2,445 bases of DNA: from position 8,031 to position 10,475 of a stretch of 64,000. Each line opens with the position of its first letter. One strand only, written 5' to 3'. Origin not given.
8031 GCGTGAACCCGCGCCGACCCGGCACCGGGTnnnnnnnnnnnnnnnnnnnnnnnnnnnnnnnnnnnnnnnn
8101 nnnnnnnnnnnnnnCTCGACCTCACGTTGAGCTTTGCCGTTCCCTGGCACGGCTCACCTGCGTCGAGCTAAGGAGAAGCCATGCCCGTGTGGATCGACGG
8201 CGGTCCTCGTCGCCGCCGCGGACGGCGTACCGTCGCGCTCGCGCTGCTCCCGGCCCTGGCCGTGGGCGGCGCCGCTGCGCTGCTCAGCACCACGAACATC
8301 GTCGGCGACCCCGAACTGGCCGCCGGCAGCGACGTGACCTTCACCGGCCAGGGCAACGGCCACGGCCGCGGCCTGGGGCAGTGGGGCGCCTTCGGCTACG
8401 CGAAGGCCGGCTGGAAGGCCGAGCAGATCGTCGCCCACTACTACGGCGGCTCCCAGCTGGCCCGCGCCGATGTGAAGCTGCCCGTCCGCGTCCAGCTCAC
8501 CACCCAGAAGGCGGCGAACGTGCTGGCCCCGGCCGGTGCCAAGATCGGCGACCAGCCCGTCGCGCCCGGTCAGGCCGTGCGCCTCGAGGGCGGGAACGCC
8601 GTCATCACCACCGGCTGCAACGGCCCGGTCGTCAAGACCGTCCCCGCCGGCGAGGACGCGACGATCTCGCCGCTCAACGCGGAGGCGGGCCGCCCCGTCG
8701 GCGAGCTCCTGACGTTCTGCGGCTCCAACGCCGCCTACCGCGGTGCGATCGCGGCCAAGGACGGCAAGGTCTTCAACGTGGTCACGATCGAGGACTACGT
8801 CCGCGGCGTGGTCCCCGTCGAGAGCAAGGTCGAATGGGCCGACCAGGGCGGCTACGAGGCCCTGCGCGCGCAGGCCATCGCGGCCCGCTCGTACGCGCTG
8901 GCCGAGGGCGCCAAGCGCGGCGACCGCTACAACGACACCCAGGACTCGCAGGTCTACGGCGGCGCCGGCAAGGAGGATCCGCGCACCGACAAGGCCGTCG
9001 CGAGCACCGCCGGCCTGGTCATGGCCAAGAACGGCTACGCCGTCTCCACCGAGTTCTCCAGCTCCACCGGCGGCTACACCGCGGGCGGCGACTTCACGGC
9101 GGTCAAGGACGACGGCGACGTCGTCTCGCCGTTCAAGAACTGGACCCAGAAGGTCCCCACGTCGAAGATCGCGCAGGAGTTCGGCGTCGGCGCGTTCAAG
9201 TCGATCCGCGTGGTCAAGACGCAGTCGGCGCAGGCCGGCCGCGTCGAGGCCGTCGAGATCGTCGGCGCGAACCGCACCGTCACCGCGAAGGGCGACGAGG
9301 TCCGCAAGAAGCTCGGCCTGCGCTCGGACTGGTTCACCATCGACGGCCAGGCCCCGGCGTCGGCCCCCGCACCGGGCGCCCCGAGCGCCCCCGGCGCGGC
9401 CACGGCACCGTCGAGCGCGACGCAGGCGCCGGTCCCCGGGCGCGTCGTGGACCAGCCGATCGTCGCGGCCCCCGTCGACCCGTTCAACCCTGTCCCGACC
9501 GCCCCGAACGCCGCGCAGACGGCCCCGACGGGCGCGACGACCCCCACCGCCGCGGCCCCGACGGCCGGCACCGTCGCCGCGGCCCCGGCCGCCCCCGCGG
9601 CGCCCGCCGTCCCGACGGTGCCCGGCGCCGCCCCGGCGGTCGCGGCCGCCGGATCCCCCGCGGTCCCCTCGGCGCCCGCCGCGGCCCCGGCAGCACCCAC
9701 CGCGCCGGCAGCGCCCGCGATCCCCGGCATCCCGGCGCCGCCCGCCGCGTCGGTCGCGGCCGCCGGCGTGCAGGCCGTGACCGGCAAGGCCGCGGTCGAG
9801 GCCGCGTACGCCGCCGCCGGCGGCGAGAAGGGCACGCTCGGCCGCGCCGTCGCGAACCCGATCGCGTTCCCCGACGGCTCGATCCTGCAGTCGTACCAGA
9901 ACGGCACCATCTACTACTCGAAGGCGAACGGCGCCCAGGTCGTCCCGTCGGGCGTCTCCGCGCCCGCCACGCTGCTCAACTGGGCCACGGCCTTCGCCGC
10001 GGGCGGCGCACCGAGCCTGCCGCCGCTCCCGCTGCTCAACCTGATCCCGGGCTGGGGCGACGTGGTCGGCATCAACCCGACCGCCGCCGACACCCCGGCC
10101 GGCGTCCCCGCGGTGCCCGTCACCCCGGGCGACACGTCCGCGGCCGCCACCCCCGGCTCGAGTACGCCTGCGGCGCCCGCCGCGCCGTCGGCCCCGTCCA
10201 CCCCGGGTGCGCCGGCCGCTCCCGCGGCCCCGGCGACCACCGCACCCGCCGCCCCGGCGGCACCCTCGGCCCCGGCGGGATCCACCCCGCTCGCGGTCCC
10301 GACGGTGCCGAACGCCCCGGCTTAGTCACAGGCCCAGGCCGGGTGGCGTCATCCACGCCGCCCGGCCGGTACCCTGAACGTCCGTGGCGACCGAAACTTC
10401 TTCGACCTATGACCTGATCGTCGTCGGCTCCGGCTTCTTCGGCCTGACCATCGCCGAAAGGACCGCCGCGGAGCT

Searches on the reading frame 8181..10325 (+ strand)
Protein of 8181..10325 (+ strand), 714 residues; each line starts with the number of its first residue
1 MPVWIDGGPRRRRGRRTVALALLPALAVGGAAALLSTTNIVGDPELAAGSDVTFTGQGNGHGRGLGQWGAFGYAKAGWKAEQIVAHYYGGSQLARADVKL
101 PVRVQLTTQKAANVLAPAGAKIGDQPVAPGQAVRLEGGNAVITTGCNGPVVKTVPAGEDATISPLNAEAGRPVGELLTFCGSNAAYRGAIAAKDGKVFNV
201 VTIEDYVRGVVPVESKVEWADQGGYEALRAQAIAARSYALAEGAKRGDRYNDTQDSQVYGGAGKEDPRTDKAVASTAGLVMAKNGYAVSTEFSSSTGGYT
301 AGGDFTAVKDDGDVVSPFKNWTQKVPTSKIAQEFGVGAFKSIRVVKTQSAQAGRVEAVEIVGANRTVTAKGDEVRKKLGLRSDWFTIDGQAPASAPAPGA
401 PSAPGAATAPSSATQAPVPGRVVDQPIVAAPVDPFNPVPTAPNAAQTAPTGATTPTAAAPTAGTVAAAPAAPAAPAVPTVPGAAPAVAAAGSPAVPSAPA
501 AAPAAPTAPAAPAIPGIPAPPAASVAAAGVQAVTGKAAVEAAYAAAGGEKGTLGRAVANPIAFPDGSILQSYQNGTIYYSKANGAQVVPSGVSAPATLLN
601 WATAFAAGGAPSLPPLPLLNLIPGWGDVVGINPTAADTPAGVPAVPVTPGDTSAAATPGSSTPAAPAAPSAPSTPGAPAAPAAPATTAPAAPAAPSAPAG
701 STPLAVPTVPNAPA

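Call 11: search_protein_families(library=pfam, proteins=[window:8181-10325:+])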
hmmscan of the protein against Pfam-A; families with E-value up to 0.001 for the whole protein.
window:8181-10325:+ (714 aa): 1 family
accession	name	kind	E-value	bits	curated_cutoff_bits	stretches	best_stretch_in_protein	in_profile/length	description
PF08486.15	SpoIID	-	1.2e-18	68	23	1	196-281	6-95/97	Stage II sporulation protein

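Call 37: find_homologous_proteins(query=window:8181-10325:+, max_evalue=1e-30)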
Query window:8181-10325:+ (714 aa): 280 proteins with E <= 1e-30 among 8000 candidates; the best 120 are listed.
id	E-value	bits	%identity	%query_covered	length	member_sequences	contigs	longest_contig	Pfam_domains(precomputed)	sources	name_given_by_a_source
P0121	0.0e+0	1480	100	100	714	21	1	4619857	PF08486.16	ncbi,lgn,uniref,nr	ncbi:SpoIID/LytB domain-containing protein [Tsukamurella tyrosinosolvens]|uniref:SpoIID/LytB domain-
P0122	0.0e+0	1193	86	65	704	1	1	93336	PF08486.16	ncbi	-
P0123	6.8e-248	843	86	61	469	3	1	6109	PF08486.16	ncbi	ncbi:SpoIID/LytB domain-containing protein, partial [Tsukamurella spumae]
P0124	2.6e-222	759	76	64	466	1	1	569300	PF08486.16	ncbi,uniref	ncbi:SpoIID/LytB domain-containing protein, partial [Tsukamurella strandjordii]|uniref:SpoIID/LytB d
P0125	3.1e-211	722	76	64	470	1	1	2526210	PF08486.16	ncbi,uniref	ncbi:SpoIID/LytB domain-containing protein, partial [Tsukamurella sp. 1534]|uniref:SpoIID/LytB domai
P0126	1.0e-167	578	46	100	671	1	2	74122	PF08486.16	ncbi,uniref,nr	ncbi:SpoIID/LytB domain-containing protein [Tsukamurella sp. 8F]|uniref:SpoIID/LytB domain-containin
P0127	1.0e-124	436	52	56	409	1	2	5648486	PF08486.16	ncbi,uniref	ncbi:SpoIID/LytB domain-containing protein [Tsukamurella soli]|uniref:Sporulation stage II protein D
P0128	5.2e-118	414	55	41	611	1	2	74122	PF08310.18,PF08486.16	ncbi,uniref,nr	ncbi:SpoIID/LytB domain-containing protein [Tsukamurella sp. 8F]|uniref:SpoIID/LytB domain-containin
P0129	1.1e-114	403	51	58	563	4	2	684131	PF08310.18,PF08486.16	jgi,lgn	jgi:SpoIID/LytB domain protein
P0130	3.8e-114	401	48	59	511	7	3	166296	PF08486.16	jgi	jgi:SpoIID/LytB domain protein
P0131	1.0e-113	400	54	53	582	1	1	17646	PF08310.18,PF08486.16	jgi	jgi:SpoIID/LytB domain protein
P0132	1.2e-113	399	43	81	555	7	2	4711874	PF08310.18,PF08486.16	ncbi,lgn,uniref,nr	ncbi:SpoIID/LytB domain-containing protein [Williamsia herbipolensis]|uniref:SpoIID/LytB domain-cont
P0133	1.4e-113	399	43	85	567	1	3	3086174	PF08310.18,PF08486.16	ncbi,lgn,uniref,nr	ncbi:SpoIID/LytB domain-containing protein [Williamsia deligens]|uniref:SpoIID/LytB domain-containin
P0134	2.0e-113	399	52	55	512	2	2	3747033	PF08486.16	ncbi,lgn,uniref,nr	ncbi:SpoIID/LytB domain-containing protein [Gordonia sp. X0973]|uniref:SpoIID/LytB domain-containing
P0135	1.9e-112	396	54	48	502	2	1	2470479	PF08486.16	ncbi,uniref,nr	ncbi:hypothetical protein nbrc107697_03580 [Gordonia crocea]|uniref:Sporulation stage II protein D a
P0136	2.3e-112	395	43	81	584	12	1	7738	PF08310.18,PF08486.16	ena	-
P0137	4.8e-112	394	54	54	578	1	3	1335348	PF08310.18,PF08486.16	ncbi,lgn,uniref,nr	ncbi:SpoIID/LytB domain-containing protein [Williamsia serinedens]|uniref:SpoIID/LytB domain protein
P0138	5.8e-110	387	50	56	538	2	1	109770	PF08310.18,PF08486.16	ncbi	-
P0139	1.0e-109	386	52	54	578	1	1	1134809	PF08310.18,PF08486.16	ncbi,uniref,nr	ncbi:SpoIID/LytB domain-containing protein [uncultured Williamsia sp.]|uniref:SpoIID/LytB domain-con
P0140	1.0e-109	386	51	55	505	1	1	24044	PF08310.18,PF08486.16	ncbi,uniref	ncbi:SpoIID/LytB domain-containing protein [Gordonia sp. (in: high G+C Gram-positive bacteria)]|unir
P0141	1.3e-109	386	51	56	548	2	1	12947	PF08310.18,PF08486.16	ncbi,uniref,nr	ncbi:SpoIID/LytB domain-containing protein [Williamsia sp.]|uniref:SpoIID/LytB domain-containing pro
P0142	2.2e-109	385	51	53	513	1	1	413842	PF08310.18,PF08486.16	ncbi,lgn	-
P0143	3.4e-109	385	55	48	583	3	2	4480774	PF08486.16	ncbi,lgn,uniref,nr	ncbi:SpoIID/LytB domain-containing protein [Gordonia sp. PP30]|uniref:SpoIID/LytB domain-containing 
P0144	3.6e-109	385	52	53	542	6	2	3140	PF08486.16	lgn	-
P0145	4.1e-109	384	53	50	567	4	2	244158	PF08486.16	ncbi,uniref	ncbi:SpoIID/LytB domain-containing protein [Gordonia phosphorivorans]|uniref:SpoIID/LytB domain-cont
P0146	6.7e-109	384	50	57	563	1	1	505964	PF08310.18,PF08486.16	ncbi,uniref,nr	ncbi:SpoIID/LytB domain-containing protein [Williamsia sp. CHRR-6]|uniref:SpoIID/LytB domain-contain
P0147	2.4e-108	382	50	55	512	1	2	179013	PF08486.16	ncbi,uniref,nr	ncbi:hypothetical protein GOARA_048_00550 [Gordonia araii NBRC 100433]|uniref:Sporulation stage II p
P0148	1.6e-107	379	49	56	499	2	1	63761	PF08310.18,PF08486.16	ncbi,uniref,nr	ncbi:hypothetical protein GOEFS_015_00690 [Gordonia effusa NBRC 100432]|uniref:Sporulation stage II 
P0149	4.9e-107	378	52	53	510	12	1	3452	PF08310.18,PF08486.16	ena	-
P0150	5.8e-107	377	50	53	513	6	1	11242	PF08310.18,PF08486.16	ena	-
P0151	8.7e-107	377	51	53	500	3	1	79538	PF08310.18,PF08486.16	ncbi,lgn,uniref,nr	ncbi:SpoIID/LytB domain-containing protein [Gordonia asplenii]|uniref:SpoIID/LytB domain-containing 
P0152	1.3e-106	376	50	55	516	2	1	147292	PF08310.18,PF08486.16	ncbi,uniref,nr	ncbi:SpoIID/LytB domain-containing protein [Gordonia sp. ABSL1-1]|uniref:SpoIID/LytB domain-containi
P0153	2.1e-106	376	51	49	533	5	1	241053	PF08310.18,PF08486.16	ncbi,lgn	ncbi:UNVERIFIED_CONTAM: SpoIID/LytB domain protein [Williamsia faeni]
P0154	2.6e-106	375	52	56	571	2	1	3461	PF08486.16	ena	-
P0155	2.7e-106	375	52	45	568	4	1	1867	PF08486.16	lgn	-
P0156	3.0e-106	375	52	53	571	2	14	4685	PF08486.16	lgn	-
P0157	9.9e-106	373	42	73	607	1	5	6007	PF08486.16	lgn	-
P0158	1.5e-105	373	51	53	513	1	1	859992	PF08310.18,PF08486.16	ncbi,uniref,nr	ncbi:SpoIID/LytB domain-containing protein [Rhodococcus spelaei]|uniref:SpoIID/LytB domain-containin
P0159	9.2e-105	370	47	57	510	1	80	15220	PF08310.18,PF08486.16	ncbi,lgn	-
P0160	2.6e-104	369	49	52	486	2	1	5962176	PF08310.18,PF08486.16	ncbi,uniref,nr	ncbi:Amidase enhancer [Gordonia insulae]|uniref:Amidase enhancer n=1 Tax=Gordonia insulae TaxID=2420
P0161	8.8e-104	367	42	68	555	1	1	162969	PF08310.18,PF08486.16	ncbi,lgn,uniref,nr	ncbi:SpoIID/LytB domain-containing protein [Williamsia sterculiae]|uniref:SpoIID/LytB domain protein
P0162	2.6e-103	365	49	55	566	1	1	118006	PF08310.18,PF08486.16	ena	-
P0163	2.6e-103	365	50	49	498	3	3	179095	PF08310.18,PF08486.16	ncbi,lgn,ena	-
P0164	3.0e-103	365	49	52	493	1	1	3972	PF08310.18,PF08486.16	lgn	-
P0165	3.2e-103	365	52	48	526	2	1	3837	PF08310.18,PF08486.16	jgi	jgi:SpoIID/LytB domain protein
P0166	4.6e-103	364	51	47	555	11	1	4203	PF08486.16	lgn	-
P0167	2.5e-102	362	49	52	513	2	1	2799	PF08310.18,PF08486.16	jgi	-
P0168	3.1e-102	362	50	53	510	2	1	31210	PF08310.18,PF08486.16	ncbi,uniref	ncbi:SpoIID/LytB domain-containing protein [Rhodococcus sp. NPDC059234]|uniref:SpoIID/LytB domain-co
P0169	9.7e-102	360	49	52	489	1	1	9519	PF08310.18,PF08486.16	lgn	-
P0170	1.3e-101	360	51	50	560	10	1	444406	PF08310.18,PF08486.16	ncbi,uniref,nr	ncbi:SpoIID/LytB domain-containing protein [Williamsia soli]|uniref:SpoIID/LytB domain-containing pr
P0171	5.9e-101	358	50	48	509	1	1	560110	PF08310.18,PF08486.16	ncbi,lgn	ncbi:SpoIID/LytB domain-containing protein [Gordonia sp. NPDC003424]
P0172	1.4e-100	356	47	54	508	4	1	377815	PF08310.18,PF08486.16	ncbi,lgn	ncbi:SpoIID/LytB domain-containing protein [Rhodococcus sp. NPDC004095]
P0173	6.6e-100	354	47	58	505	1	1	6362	PF08310.18,PF08486.16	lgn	-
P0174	4.5e-98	348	48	52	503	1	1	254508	PF08310.18,PF08486.16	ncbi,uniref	ncbi:SpoIID/LytB domain-containing protein [Rhodococcus sp. NPDC003318]|uniref:SpoIID/LytB domain-co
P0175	6.3e-98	347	46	60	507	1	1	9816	PF08310.18,PF08486.16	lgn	-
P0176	1.4e-97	346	47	53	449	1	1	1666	PF08486.16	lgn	-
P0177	1.7e-97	346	46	58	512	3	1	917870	PF08310.18,PF08486.16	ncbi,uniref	ncbi:SpoIID/LytB domain-containing protein [Rhodococcus gannanensis]|uniref:SpoIID/LytB domain-conta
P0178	9.1e-97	344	46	52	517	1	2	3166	PF08310.18,PF08486.16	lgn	-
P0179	2.5e-96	342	47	53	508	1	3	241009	PF08310.18,PF08486.16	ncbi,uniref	ncbi:SpoIID/LytB domain-containing protein [Rhodococcus sp. NPDC058505]|uniref:SpoIID/LytB domain-co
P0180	4.5e-96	341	48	54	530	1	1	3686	PF08486.16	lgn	-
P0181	1.1e-95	340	49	46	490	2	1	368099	PF08310.18,PF08486.16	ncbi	ncbi:SpoIID/LytB domain-containing protein [Rhodococcus olei]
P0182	1.6e-95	340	48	45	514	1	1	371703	PF08310.18,PF08486.16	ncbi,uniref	ncbi:SpoIID/LytB domain-containing protein [Rhodococcus kronopolitis]|uniref:SpoIID/LytB domain-cont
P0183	3.4e-95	338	46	57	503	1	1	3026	PF08486.16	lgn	-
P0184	4.7e-95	338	49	45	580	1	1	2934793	PF08310.18,PF08486.16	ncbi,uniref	ncbi:MAG: SpoIID/LytB domain-containing protein [Gordonia sp. (in: high G+C Gram-positive bacteria)]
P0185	4.9e-95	338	49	46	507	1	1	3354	PF08310.18,PF08486.16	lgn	-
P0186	6.9e-94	334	47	54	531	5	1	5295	PF08310.18,PF08486.16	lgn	-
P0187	3.0e-93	332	45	60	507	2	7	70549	PF08310.18,PF08486.16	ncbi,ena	-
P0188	4.1e-93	332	45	56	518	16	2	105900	PF08310.18,PF08486.16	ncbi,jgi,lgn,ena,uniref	ncbi:SpoIID/LytB domain-containing protein [Rhodococcus sp. O3]|uniref:SpoIID/LytB domain-containing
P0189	4.0e-92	328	46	54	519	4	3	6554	PF08310.18,PF08486.16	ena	-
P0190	6.5e-92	328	45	54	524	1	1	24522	PF08310.18,PF08486.16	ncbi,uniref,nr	ncbi:SpoIID/LytB domain-containing protein [Rhodococcus marinonascens]|uniref:SpoIID/LytB domain-con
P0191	1.5e-91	326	43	57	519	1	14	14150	PF08310.18,PF08486.16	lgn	-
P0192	1.7e-91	326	41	64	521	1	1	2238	PF08310.18,PF08486.16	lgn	-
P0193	2.7e-91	326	44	54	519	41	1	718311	PF08310.18,PF08486.16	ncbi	ncbi:SpoIID/LytB domain-containing protein [Rhodococcus sp. 5G237]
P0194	3.3e-91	325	42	62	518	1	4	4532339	PF08310.18,PF08486.16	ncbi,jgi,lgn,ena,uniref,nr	ncbi:SpoIID/LytB domain-containing protein [Rhodococcus sp. Z13]|uniref:SpoIID/LytB domain-containin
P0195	4.8e-91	325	44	54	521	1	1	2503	PF08310.18,PF08486.16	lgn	-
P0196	9.3e-90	321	46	51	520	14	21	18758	PF08310.18,PF08486.16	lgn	-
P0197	1.9e-89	319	47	47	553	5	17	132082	PF08310.18,PF08486.16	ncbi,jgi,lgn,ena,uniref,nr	ncbi:MAG: SpoIID/LytB domain-containing protein [Rhodococcus sp.]|uniref:SpoIID/LytB domain-containi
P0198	2.7e-89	319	44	54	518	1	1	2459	PF08310.18,PF08486.16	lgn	-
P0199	3.9e-89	318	44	54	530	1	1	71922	PF08486.16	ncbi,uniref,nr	ncbi:SpoIID/LytB domain-containing protein [Aldersonia kunmingensis]|uniref:SpoIID/LytB domain-conta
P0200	4.0e-89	318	47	48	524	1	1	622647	PF08310.18,PF08486.16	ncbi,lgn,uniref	ncbi:SpoIID/LytB domain-containing protein [Rhodococcus sp. NPDC049939]|uniref:SpoIID/LytB domain-co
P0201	7.6e-88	314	44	52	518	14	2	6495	PF08310.18,PF08486.16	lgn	-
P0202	1.4e-87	313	47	48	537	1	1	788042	PF08310.18,PF08486.16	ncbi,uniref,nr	ncbi:SpoIID/LytB domain-containing protein [Aldersonia sp. NBC_00410]|uniref:SpoIID/LytB domain-cont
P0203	1.6e-87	313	45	45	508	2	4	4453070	PF08310.18,PF08486.16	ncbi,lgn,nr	ncbi:SpoIID/LytB domain-containing protein [Rhodococcus rhodnii]|nr:SpoIID/LytB domain-containing pr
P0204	2.1e-87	313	44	52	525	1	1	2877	PF08310.18,PF08486.16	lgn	-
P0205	2.9e-86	309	43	58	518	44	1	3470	PF08310.18,PF08486.16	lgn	-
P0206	1.2e-84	304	45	56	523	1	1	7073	PF08486.16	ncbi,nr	ncbi:MAG: SpoIID/LytB domain-containing protein [Rhodococcus sp.]|nr:SpoIID/LytB domain-containing p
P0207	1.5e-82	297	47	46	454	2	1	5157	PF08486.16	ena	-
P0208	2.0e-82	296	45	53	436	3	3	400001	PF08486.16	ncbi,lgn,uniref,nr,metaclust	ncbi:SpoIID/LytB domain-containing protein [Smaragdicoccus niigatensis]|uniref:SpoIID/LytB domain-co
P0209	2.0e-80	290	47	47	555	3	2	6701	PF08486.16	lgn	-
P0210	9.4e-78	281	48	47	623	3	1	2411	PF08486.16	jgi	jgi:SpoIID/LytB domain protein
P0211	4.2e-77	279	47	47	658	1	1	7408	PF08486.16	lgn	-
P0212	1.4e-76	277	47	46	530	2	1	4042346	PF08486.16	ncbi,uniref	ncbi:SpoIID/LytB domain-containing protein [Tomitella cavernea]|uniref:Sporulation stage II protein 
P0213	1.4e-75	274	47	46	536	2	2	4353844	PF08486.16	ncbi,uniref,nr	ncbi:SpoIID/LytB domain-containing protein [Tomitella gaofuii]|uniref:SpoIID/LytB domain-containing 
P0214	2.4e-75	273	46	47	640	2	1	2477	PF08486.16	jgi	jgi:SpoIID/LytB domain protein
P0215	3.4e-73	266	47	46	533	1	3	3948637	PF08486.16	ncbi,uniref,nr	ncbi:SpoIID/LytB domain-containing protein [Tomitella fengzijianii]|uniref:SpoIID/LytB domain-contai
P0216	3.5e-71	259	46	47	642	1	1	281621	PF08486.16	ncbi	ncbi:SpoIID/LytB domain-containing protein [Geodermatophilus sp. SYSU D00079]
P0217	1.3e-68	251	43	50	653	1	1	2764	PF08486.16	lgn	-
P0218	1.2e-67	247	44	53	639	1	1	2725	PF08486.16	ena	-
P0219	1.7e-67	247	41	52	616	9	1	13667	PF08486.16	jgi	jgi:SpoIID/LytB domain protein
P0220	1.8e-66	244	42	53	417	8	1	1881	PF08486.16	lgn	-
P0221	3.0e-65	240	44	51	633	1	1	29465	PF08486.16,PF13517.13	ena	-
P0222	5.4e-64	235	43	47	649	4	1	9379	PF08486.16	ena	-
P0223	2.9e-63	233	44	48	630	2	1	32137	PF08486.16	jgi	jgi:SpoIID/LytB domain protein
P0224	7.6e-63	232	44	47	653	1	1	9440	PF08486.16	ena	-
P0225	2.9e-62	230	42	48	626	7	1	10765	PF08486.16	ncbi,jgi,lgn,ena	-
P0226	3.1e-62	230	41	53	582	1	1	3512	PF08486.16,PF00395.26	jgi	jgi:hypothetical protein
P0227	5.7e-62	229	46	47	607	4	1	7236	PF08486.16,PF13946.12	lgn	-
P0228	1.1e-61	228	41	47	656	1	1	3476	PF08486.16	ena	-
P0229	1.8e-61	227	43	48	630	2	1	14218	PF08486.16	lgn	-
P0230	1.1e-60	224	42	48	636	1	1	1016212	PF08486.16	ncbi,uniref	ncbi:SpoIID/LytB domain-containing protein [Modestobacter sp. SSW1-42]|uniref:SpoIID/LytB domain-con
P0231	2.9e-60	223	40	51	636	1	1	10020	PF08486.16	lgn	-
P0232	6.0e-60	222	43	47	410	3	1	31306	PF08486.16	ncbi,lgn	-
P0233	1.6e-59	221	43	47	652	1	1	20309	PF08486.16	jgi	jgi:SpoIID/LytB domain protein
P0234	2.7e-59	220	40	53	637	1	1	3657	PF08486.16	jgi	jgi:SpoIID/LytB domain protein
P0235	5.5e-59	219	43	53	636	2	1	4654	PF08486.16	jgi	jgi:SpoIID/LytB domain protein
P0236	8.0e-59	218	41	48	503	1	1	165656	PF08486.16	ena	-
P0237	1.1e-58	218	42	48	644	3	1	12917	PF08486.16,PF13517.13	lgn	-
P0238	5.6e-58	215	41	52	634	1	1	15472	PF08486.16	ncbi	ncbi:SpoIID/LytB domain-containing protein [Geodermatophilus nigrescens]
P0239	5.6e-58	215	39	47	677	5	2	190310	PF08486.16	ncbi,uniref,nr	ncbi:SpoIID/LytB domain-containing protein [Quadrisphaera oryzae]|uniref:SpoIID/LytB domain-containi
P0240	2.6e-56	210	42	47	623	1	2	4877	PF08486.16,PF13517.13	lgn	-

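Call 38: find_encoding_contigs(protein=P0124, flank=1500, max_places=1)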
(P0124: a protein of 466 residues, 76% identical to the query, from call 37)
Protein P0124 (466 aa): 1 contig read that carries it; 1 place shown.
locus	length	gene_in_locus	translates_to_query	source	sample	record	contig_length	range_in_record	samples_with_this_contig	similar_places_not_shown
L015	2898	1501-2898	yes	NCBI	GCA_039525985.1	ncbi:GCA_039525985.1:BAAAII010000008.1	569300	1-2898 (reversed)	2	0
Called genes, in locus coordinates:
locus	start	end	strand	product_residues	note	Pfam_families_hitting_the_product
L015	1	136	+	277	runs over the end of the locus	PF05116:S6PP (faint), PF00702:Hydrolase (faint), PF08282:Hydrolase_3, PF12710:HAD (faint)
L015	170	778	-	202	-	-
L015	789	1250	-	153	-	PF14021:TNT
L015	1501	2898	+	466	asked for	PF08486:SpoIID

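Call 39: find_encoding_contigs(protein=P0125, flank=1500, max_places=1)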
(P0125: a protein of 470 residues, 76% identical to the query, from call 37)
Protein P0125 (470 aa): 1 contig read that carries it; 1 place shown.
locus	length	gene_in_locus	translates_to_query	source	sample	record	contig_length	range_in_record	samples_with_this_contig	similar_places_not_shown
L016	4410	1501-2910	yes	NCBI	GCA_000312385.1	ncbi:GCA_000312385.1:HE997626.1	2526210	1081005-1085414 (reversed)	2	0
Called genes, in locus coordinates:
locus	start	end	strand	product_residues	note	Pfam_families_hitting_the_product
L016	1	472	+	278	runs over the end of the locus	PF01553:Acyltransferase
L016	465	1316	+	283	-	PF00702:Hydrolase (faint), PF05116:S6PP (faint), PF08282:Hydrolase_3, PF12710:HAD (faint)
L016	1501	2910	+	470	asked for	PF08486:SpoIID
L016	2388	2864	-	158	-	-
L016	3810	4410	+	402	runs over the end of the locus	PF01266:DAO (faint), PF13450:NAD_binding_8, PF01593:Amino_oxidase (weak), PF03275:GLF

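Call 40: find_encoding_contigs(protein=P0127, flank=1500, max_places=1)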
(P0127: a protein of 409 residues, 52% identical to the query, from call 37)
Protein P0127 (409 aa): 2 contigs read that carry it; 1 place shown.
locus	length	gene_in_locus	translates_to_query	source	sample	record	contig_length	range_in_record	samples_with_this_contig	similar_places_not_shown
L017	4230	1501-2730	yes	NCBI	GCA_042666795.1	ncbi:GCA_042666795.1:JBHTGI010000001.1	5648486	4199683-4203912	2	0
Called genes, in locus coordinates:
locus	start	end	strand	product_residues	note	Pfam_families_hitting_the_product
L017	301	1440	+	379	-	PF08486:SpoIID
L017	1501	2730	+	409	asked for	PF08486:SpoIID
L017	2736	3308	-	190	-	PF03466:LysR_substrate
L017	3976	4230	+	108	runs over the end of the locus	PF13443:HTH_26 (faint), PF13560:HTH_31, PF01381:HTH_3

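Call 41: find_encoding_contigs(protein=P0122, flank=1500, max_places=1)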
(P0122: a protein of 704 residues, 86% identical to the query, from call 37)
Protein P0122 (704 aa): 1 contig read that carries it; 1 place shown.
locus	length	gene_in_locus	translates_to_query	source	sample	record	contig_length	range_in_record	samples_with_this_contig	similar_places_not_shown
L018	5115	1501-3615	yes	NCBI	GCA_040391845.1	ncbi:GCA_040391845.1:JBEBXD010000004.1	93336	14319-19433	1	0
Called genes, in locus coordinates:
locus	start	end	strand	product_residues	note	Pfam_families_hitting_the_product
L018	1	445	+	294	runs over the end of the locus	PF05116:S6PP (faint), PF00702:Hydrolase (faint), PF08282:Hydrolase_3, PF12710:HAD (faint)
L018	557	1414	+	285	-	PF09407:AbiEi_1 (faint)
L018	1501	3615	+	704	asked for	PF08486:SpoIID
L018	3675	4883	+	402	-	PF01266:DAO (faint), PF12831:FAD_oxidored (weak), PF01593:Amino_oxidase (weak), PF13450:NAD_binding_8, PF03275:GLF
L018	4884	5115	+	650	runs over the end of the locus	PF17994:Glft2_N, PF13641:Glyco_tranf_2_3, PF19320:GlfT2_domain3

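Call 94: find_related_loci(query=A6, collection=metagenome_contigs, flank=1200)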
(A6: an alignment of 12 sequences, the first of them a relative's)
Query A6 (714 aa) in metagenome_contigs; peptide patterns used: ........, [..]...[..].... (x = any residue, [..] = any of these).
600 stretches matched a pattern (row limit reached: there are more); 429 encode a relative of the query (tblastn E <= 1e-3); the best 80 are kept; 80 distinct loci.
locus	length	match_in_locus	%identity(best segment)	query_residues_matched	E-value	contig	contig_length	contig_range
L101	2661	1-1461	100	228-714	0e+0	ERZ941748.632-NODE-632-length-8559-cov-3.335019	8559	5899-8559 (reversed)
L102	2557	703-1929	50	15-407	4e-120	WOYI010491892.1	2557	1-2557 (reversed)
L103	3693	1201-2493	48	11-430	2e-109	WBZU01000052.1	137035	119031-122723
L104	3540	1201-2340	50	11-390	4e-109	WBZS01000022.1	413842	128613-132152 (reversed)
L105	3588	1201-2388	51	4-390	2e-99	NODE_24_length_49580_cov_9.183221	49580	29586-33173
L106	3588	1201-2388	51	4-390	2e-99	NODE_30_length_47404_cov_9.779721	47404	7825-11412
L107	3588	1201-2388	51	4-390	2e-99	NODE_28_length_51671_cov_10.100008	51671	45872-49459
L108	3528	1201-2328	52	11-390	5e-98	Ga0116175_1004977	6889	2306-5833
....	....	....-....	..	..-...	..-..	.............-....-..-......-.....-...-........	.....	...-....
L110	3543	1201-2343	51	9-390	4e-97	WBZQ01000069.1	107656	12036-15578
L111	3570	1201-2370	49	3-390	4e-96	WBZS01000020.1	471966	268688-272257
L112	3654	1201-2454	45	16-417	1e-94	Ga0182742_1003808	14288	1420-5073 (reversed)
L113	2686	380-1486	48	18-390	2e-97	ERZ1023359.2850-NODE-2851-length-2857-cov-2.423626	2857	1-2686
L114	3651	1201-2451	47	12-421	7e-95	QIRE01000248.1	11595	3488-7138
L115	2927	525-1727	44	16-398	3e-94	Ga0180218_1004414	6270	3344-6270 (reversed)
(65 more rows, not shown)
